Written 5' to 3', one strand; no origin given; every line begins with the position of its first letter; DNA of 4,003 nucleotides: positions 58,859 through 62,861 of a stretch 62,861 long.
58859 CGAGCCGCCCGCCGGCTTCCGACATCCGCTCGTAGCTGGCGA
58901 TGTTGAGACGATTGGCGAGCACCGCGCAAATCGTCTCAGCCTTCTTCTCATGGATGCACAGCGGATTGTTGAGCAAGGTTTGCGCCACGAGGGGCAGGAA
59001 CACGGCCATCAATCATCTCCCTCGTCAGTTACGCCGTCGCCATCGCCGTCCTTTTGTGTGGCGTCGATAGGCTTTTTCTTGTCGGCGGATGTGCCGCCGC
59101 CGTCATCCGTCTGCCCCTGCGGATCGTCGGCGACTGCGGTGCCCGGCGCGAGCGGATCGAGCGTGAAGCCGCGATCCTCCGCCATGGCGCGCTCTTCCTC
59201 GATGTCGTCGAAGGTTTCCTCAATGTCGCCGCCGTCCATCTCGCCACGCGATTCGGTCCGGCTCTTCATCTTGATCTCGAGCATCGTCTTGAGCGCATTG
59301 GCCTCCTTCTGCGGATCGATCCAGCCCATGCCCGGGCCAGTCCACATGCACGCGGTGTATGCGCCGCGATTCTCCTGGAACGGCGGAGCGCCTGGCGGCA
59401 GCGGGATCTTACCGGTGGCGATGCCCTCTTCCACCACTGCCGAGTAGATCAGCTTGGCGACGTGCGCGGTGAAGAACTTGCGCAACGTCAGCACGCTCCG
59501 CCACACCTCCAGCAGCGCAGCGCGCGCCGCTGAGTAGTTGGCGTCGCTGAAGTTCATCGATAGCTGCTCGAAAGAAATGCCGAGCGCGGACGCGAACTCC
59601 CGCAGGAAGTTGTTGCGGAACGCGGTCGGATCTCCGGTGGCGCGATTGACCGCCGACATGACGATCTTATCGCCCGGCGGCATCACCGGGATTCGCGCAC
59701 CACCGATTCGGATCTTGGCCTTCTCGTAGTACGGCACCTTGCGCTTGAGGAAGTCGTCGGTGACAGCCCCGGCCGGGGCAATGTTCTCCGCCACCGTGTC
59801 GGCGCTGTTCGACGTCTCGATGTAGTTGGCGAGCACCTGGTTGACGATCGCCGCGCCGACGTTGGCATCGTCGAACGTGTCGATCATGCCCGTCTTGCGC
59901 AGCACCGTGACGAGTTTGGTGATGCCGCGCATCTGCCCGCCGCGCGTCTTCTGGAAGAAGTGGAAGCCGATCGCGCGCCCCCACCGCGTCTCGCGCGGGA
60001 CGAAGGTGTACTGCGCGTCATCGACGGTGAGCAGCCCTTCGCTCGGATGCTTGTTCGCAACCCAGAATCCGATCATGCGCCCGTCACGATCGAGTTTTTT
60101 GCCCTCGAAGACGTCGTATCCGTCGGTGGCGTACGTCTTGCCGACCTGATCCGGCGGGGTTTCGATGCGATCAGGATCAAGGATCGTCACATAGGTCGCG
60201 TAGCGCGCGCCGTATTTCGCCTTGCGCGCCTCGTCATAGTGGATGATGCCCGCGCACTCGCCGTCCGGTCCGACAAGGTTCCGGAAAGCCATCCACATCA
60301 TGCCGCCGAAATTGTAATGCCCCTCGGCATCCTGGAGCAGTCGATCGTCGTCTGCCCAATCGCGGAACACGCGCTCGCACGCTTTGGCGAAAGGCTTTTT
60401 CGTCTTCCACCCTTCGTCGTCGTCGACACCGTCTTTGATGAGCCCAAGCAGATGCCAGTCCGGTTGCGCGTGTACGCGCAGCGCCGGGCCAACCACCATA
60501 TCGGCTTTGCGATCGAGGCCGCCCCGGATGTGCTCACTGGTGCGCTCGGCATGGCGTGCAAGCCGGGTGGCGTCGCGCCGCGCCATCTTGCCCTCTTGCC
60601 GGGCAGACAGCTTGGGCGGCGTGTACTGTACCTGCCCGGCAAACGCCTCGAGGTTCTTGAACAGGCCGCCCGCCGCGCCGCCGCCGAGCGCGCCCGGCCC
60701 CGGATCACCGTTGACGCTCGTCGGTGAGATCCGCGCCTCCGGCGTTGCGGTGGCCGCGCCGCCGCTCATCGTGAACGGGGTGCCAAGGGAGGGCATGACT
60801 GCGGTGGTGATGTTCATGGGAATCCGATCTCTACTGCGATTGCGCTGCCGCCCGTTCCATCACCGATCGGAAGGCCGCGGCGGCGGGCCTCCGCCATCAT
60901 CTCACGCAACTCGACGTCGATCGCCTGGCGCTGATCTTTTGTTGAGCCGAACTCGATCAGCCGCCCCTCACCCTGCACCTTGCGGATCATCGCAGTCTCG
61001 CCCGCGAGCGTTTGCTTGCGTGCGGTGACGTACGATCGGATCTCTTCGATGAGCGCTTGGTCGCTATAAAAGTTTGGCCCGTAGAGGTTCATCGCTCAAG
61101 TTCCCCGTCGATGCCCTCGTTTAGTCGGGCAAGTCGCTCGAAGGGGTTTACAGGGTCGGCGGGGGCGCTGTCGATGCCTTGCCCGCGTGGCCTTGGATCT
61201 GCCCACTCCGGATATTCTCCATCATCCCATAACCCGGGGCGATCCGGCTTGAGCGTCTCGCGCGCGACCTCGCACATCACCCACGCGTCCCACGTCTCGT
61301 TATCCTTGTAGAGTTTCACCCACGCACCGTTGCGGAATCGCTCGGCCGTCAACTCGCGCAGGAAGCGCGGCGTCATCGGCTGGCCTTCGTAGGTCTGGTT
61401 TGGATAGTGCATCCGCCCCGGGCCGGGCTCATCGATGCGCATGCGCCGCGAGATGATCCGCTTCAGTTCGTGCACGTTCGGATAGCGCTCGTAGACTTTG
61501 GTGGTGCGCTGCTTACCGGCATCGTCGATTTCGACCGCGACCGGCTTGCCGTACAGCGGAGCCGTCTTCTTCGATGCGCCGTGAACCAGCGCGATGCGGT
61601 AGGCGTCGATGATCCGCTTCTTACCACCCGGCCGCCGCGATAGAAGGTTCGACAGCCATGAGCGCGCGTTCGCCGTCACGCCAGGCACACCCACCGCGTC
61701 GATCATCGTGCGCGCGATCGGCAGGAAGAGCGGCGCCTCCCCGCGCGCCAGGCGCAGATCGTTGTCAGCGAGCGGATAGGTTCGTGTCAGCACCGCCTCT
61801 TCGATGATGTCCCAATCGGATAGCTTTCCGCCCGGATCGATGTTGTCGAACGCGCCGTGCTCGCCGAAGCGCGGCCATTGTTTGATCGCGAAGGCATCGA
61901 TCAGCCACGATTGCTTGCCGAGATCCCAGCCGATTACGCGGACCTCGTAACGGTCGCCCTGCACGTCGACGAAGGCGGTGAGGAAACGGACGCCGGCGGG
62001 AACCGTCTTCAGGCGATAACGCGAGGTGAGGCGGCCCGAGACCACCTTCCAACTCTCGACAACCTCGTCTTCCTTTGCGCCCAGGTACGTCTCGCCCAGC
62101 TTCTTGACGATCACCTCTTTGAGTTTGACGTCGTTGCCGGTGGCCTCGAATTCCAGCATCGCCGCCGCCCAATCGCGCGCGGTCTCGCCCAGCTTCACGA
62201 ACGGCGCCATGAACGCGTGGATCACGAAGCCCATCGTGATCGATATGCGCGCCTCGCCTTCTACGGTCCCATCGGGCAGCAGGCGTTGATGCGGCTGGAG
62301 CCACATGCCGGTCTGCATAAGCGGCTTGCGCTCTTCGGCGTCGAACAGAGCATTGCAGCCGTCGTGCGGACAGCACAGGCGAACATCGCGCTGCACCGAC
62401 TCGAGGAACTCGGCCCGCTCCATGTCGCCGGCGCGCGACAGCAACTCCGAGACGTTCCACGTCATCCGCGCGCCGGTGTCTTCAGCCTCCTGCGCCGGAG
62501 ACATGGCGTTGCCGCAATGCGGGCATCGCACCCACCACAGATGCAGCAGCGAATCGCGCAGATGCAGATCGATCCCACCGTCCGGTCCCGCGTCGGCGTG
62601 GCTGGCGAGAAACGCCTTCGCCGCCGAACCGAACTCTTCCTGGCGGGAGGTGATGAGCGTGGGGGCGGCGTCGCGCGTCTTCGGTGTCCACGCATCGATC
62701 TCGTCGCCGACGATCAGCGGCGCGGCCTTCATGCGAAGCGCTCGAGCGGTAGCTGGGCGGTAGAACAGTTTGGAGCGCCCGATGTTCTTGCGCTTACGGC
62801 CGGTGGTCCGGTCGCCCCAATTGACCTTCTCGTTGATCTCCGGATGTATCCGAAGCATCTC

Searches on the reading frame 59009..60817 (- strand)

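Call 45: search_protein_families(library=pfam, proteins=[window:59009-60817:-], max_evalue=0.001)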
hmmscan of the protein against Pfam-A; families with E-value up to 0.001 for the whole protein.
window:59009-60817:- (602 aa): 1 family
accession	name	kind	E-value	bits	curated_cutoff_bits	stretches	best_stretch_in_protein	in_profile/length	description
PF05136.18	Phage_portal_2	-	1.6e-65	222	32.9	1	65-445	8-353/354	Phage portal protein, lambda family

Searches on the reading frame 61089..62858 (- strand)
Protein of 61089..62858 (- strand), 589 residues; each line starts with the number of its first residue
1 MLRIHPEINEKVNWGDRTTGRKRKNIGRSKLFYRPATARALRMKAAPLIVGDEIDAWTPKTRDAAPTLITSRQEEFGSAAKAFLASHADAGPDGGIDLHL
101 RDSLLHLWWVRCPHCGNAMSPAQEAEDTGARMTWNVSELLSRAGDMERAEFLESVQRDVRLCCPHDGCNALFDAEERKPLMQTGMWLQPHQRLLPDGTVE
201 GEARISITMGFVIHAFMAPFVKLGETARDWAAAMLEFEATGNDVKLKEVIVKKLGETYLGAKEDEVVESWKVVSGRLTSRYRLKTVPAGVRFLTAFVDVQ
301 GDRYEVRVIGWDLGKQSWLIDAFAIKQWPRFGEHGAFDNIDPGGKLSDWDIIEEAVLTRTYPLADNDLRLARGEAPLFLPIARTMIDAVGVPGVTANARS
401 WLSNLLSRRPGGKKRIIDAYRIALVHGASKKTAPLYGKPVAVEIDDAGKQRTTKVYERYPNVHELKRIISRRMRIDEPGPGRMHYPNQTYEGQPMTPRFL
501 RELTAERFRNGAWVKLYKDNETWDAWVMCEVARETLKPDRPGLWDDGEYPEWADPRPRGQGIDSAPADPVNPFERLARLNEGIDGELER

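Call 45: search_protein_families(library=pfam, proteins=[window:61089-62858:-], max_evalue=0.001)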
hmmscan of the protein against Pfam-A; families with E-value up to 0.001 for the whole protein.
window:61089-62858:- (589 aa): 2 families
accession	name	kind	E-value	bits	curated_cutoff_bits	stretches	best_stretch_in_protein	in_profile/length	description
PF20454.4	GpA_nuclease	-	1e-48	166.5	22.5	1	208-539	1-290/294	Terminase large subunit gpA, endonuclease domain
PF05876.18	GpA_ATPase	-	3.8e-14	53.4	25.6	1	2-186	81-247/247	Phage terminase large subunit gpA, ATPase domain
